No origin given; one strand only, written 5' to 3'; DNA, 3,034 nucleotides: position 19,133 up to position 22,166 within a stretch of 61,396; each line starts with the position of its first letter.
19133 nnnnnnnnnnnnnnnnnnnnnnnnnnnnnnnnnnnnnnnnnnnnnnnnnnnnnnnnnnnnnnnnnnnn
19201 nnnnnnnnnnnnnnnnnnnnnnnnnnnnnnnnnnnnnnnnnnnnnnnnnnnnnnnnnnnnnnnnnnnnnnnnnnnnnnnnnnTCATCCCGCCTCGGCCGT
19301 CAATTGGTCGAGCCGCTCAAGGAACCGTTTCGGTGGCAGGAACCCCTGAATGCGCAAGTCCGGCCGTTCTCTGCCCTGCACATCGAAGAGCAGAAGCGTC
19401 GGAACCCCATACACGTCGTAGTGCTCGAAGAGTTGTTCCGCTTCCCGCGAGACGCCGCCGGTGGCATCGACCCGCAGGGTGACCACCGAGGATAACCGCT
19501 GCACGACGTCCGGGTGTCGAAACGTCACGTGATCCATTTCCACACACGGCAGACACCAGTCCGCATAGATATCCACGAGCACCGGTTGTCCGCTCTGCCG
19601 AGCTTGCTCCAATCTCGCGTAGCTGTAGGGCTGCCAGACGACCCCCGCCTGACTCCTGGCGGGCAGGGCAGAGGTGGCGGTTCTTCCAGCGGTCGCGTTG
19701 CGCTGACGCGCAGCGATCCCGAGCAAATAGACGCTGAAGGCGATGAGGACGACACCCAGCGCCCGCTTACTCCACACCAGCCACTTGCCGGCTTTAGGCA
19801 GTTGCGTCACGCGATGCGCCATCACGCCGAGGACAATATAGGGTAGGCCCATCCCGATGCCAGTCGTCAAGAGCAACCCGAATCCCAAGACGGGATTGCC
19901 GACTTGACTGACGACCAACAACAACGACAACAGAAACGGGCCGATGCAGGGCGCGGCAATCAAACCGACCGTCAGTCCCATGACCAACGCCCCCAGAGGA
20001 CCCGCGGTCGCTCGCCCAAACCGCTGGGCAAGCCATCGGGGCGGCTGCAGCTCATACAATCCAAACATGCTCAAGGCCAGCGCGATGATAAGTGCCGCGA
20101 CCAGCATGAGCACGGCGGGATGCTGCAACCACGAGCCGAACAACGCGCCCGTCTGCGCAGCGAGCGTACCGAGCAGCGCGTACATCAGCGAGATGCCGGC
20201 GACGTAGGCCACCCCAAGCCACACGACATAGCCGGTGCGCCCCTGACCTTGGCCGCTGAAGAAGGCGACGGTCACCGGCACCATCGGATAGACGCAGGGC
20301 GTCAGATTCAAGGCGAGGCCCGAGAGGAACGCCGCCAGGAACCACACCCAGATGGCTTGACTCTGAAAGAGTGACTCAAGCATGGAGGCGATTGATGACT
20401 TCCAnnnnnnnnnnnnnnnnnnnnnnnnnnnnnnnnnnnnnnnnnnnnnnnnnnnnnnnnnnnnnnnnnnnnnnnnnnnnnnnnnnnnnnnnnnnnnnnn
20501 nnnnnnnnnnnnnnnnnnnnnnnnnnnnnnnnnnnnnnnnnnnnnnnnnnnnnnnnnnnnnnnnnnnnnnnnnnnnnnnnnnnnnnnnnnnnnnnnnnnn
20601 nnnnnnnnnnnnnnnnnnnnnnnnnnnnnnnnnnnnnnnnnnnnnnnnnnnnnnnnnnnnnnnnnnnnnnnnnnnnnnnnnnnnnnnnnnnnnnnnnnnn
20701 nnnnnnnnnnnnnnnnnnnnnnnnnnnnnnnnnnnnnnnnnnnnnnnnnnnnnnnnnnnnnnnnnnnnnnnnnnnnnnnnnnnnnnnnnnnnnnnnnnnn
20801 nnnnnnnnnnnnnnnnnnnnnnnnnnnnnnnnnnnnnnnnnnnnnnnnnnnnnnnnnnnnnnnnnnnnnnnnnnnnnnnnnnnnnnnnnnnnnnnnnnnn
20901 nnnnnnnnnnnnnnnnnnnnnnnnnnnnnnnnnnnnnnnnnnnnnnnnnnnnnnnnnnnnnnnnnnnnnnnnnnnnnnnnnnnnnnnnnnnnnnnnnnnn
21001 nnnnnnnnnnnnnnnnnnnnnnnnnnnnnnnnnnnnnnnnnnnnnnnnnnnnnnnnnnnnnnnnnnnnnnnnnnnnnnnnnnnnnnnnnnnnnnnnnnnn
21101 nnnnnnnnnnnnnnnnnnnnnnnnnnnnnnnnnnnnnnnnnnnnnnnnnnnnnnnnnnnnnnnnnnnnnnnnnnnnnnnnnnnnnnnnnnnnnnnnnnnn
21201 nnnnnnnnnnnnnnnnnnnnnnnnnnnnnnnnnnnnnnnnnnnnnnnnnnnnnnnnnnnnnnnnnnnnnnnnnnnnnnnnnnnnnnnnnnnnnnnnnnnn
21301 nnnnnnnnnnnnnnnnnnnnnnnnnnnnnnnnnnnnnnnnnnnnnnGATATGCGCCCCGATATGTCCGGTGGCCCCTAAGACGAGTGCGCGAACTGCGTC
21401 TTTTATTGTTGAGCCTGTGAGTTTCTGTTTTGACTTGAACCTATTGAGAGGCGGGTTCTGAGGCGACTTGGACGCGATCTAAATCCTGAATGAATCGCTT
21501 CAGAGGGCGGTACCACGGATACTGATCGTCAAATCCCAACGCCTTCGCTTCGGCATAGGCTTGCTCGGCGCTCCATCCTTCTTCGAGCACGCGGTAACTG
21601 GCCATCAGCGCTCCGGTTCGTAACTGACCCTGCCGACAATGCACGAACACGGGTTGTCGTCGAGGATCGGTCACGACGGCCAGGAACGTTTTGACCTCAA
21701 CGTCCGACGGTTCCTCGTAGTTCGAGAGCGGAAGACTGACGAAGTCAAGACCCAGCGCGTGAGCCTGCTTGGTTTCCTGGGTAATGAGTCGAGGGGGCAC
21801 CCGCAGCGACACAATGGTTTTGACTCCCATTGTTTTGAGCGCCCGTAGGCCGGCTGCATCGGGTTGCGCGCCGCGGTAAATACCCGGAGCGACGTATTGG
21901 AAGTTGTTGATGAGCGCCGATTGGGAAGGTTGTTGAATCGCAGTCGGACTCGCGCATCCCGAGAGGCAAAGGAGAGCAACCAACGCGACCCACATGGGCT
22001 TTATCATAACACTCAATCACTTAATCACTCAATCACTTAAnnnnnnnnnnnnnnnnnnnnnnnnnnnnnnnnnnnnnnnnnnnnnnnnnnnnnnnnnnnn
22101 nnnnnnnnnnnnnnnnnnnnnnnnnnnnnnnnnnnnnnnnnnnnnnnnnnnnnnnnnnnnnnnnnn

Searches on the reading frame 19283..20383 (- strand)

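Call 78: search_protein_families(library=pfam, proteins=[window:19283-20383:-], max_evalue=0.00001)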
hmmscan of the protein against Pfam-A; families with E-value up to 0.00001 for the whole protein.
window:19283-20383:- (366 aa): 5 families
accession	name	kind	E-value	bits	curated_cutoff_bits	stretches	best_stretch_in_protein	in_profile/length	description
PF02683.22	DsbD_TM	-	2e-46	158.5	27.1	1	12-221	2-215/219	Cytochrome C biogenesis protein transmembrane domain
PF13899.12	Thioredoxin_7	-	4.2e-15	56.1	27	1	250-334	2-82/83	Thioredoxin-like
PF13098.12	Thioredoxin_2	-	1.7e-10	41.6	27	1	261-358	1-104/104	Thioredoxin-like domain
PF00085.26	Thioredoxin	-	4e-07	30.4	23.5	1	262-334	15-80/103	Thioredoxin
PF03190.21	Thioredox_DsbH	-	1.1e-06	29.2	27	1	242-306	14-79/163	Protein of unknown function, DUF255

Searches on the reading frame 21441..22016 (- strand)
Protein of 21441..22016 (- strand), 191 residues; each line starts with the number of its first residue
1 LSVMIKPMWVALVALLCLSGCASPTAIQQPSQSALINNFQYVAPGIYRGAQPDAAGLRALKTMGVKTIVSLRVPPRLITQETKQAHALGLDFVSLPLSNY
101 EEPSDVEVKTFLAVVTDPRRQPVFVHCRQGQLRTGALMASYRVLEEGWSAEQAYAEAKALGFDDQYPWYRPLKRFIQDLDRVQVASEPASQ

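Call 78: search_protein_families(library=pfam, proteins=[window:21441-22016:-], max_evalue=0.00001)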
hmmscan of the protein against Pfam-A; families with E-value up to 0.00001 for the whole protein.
window:21441-22016:- (191 aa): 5 families
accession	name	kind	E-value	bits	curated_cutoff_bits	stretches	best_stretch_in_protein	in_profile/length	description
PF22741.1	PTP-NADK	-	2.8e-23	82.5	27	1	46-159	30-147/163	DSP-PTPase phosphatase fused to NAD+ Kinase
PF22785.1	Tc-R-P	-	4.7e-14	53.2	27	1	46-143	5-102/106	Polymorphic toxin system, DSP-PTPase phosphatase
PF03162.18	Y_phosphatase2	-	5.5e-13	49.3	27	1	37-156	5-126/165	Tyrosine phosphatase family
PF22784.1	PTP-SAK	-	6.1e-13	49.5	27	1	38-143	3-110/153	Swiss Army Knife protein, DSP-PTPase phosphatase domain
PF00782.25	DSPc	-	2.6e-06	27.7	33.5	1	47-155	2-108/133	Dual specificity phosphatase, catalytic domain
